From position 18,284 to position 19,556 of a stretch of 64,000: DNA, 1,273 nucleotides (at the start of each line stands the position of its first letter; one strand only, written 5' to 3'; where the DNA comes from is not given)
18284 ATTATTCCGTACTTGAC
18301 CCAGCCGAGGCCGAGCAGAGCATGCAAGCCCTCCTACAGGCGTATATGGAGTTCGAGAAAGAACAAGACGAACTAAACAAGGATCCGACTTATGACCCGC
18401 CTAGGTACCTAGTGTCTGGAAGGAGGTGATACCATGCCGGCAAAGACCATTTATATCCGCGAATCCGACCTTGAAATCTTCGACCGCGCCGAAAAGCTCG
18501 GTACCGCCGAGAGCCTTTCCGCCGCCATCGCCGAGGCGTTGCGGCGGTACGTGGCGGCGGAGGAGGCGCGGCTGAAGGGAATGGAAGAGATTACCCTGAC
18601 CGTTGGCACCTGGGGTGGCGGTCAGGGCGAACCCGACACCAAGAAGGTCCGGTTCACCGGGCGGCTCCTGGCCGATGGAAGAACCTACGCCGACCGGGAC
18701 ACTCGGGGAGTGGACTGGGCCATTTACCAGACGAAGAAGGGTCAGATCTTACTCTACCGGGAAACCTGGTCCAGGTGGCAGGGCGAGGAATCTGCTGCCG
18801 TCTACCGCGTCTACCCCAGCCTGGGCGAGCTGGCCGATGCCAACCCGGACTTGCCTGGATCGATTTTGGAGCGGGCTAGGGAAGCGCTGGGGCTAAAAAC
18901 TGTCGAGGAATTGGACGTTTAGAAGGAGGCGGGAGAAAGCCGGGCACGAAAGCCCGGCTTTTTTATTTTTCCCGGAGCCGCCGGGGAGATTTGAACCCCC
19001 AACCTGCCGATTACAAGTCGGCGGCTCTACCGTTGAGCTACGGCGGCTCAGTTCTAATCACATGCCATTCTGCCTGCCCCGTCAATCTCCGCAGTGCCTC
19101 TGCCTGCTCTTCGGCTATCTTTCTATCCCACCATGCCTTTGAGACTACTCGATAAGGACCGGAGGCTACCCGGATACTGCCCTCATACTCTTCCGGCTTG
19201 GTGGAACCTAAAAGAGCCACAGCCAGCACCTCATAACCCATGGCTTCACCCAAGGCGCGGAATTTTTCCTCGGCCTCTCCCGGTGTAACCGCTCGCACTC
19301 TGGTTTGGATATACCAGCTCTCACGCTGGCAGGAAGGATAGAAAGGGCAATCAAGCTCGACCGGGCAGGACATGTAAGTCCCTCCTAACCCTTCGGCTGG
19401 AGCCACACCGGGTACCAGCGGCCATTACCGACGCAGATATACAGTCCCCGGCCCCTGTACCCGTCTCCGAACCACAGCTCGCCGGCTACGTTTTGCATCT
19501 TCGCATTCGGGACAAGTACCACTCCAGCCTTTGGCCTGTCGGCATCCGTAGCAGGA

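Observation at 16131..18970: Self-contained six-gene accessory operon of unknown function at the prophage end (candidate lysogenic-conversion or defence cassette)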

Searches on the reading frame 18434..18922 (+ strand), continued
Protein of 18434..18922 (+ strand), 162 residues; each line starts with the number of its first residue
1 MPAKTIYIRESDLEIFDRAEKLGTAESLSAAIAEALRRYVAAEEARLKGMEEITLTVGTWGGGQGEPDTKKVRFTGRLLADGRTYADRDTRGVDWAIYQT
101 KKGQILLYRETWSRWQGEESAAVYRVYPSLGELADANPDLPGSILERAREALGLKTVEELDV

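Call 65: fold_search(model_id=the predicted structure, library=pdb)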
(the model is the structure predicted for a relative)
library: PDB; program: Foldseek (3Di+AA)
matches with E <= 10: 1138; with E <= 0.001: 0
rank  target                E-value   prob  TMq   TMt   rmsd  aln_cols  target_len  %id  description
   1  3djw_A                2.9e-02  0.63  0.20  0.29  14.2       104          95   15  The thermo- and acido-stable ORF-99 from the archaeal virus AFV1 (released 2009-06-16)
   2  2h36                  5.4e-02  0.57  0.22  0.31  16.1       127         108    9  Structure of ORF14 from Sulfolobus Islandicus Filamentous Virus (SIFV) (released 2007-06-05)
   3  3df6_A                6.1e-02  0.47  0.19  0.28  10.7        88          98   15  The thermo- and acido-stable ORF-99 from the archaeal virus AFV1 (released 2009-06-16)
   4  8h2d_B                6.8e-02  0.16  0.17  0.20  12.6       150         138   12  The hypothetical protein from Mycobacterium tuberculosis mutant - E47A (released 2023-09-06)
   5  3df6_B                7.3e-02  0.47  0.20  0.29  10.6        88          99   15  The thermo- and acido-stable ORF-99 from the archaeal virus AFV1 (released 2009-06-16)
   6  5lzw_ii               7.3e-02  0.23  0.15  0.09  12.5       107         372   12  Structure of the mammalian rescue complex with Pelota and Hbs1l assembled on a truncated mRNA. (released 2016-11-30)
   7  3kuv_A                1.2e-01  0.25  0.19  0.22  19.8       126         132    9  Structural basis of the activity and substrate specificity of the fluoroacetyl-CoA thioesterase FlK - T42S mutant in c (released 2010-04-21)
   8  3kx8_B                1.5e-01  0.25  0.19  0.22  11.8        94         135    8  Structural basis of the activity and substrate specificity of the fluoroacetyl-CoA thioesterase FlK (released 2010-04-28)
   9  7oxx_B                1.5e-01  0.18  0.21  0.24  16.6       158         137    9  CrabP2 mutant R30AK31A (released 2022-07-13)
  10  3wxm_F                1.6e-01  0.11  0.14  0.08  11.9       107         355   15  Crystal structure of archaeal Pelota and GTP-bound EF1 alpha complex (released 2014-09-03)
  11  4bbo_C                1.8e-01  0.28  0.17  0.24  11.3        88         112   11  Crystal structure of core-bradavidin (released 2013-10-16)
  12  8h0h_A                1.8e-01  0.12  0.18  0.20  12.8       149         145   13  Hypotethical protein from Mycobacterium tuberculsosis (released 2023-09-06)
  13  3wxm_B                1.8e-01  0.10  0.14  0.08  11.4       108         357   14  Crystal structure of archaeal Pelota and GTP-bound EF1 alpha complex (released 2014-09-03)
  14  3kx8_H                2.0e-01  0.21  0.19  0.22  19.8       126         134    9  Structural basis of the activity and substrate specificity of the fluoroacetyl-CoA thioesterase FlK (released 2010-04-28)
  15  3kv7_A                2.0e-01  0.20  0.19  0.22  19.8       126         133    9  Structural basis of the activity and substrate specificity of the fluoroacetyl-CoA thioesterase FlK - wild type FlK in (released 2010-04-21)
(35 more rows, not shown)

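Call 85: search_protein_families(library=pfam, alignment_id=A1, max_evalue=0.01)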
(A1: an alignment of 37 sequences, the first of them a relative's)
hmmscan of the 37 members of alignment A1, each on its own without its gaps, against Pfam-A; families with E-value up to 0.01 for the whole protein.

A. member 1, P0001 (162 aa): 0 families

B. families by the number of members that match (of 37 scanned): 0 families

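Call 88: find_related_loci(query=A2, collection=metagenome_contigs, flank=6000)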
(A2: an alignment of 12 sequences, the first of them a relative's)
Query A2 (162 aa) in metagenome_contigs; peptide patterns used: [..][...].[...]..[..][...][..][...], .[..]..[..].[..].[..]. (x = any residue, [..] = any of these).
600 stretches matched a pattern (row limit reached: there are more); 144 encode a relative of the query (tblastn E <= 1e-3); the best 80 are kept; 80 distinct loci.
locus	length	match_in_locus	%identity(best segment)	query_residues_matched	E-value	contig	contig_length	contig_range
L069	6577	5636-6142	51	1-158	3e-46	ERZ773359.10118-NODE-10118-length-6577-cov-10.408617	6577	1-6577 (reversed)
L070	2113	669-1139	47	4-162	6e-43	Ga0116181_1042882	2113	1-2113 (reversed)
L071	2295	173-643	48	4-162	6e-42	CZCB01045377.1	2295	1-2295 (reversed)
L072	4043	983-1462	44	4-162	5e-41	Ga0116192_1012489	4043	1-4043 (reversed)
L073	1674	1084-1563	47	4-162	3e-40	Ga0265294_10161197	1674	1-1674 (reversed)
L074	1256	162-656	43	2-162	1e-33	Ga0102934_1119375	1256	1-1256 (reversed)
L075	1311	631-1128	42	4-162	5e-33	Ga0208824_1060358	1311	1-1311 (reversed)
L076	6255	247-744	42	4-162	2e-32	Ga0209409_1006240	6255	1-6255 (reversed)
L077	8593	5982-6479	42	4-162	2e-32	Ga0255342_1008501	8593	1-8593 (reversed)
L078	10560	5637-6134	42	4-162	2e-32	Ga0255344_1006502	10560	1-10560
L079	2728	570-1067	42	4-162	2e-32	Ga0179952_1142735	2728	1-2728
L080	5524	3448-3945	42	4-162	2e-32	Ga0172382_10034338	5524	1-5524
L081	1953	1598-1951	42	4-118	2e-27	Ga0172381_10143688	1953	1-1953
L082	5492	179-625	39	1-138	5e-26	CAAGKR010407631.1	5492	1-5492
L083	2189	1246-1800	35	1-162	1e-25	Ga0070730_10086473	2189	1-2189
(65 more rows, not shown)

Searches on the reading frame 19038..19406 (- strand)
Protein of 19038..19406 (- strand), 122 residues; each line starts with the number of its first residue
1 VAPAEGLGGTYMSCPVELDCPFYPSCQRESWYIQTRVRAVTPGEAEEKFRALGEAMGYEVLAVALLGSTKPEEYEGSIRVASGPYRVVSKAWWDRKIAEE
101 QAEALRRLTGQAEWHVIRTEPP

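Call 7: search_protein_families(library=pfam, proteins=[window:19038-19406:-], max_evalue=1)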
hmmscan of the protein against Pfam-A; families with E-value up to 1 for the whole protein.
window:19038-19406:- (122 aa): 0 families

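Call 8: search_protein_families(library=phrogs, proteins=[window:19038-19406:-], max_evalue=1)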
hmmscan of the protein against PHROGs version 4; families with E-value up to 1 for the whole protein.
window:19038-19406:- (122 aa): 1 family
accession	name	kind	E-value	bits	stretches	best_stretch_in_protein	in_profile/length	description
phrog_28186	-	unknown function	0.11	13.6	1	84-104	28-48/66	-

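Call 9: search_protein_families(library=padloc, proteins=[window:19038-19406:-], max_evalue=1)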
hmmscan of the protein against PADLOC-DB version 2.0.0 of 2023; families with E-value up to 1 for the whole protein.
window:19038-19406:- (122 aa): 0 families

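Call 10: search_protein_families(library=ncbifam, proteins=[window:19038-19406:-], max_evalue=1)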
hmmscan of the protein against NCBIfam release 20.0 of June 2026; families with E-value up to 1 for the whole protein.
window:19038-19406:- (122 aa): 0 families
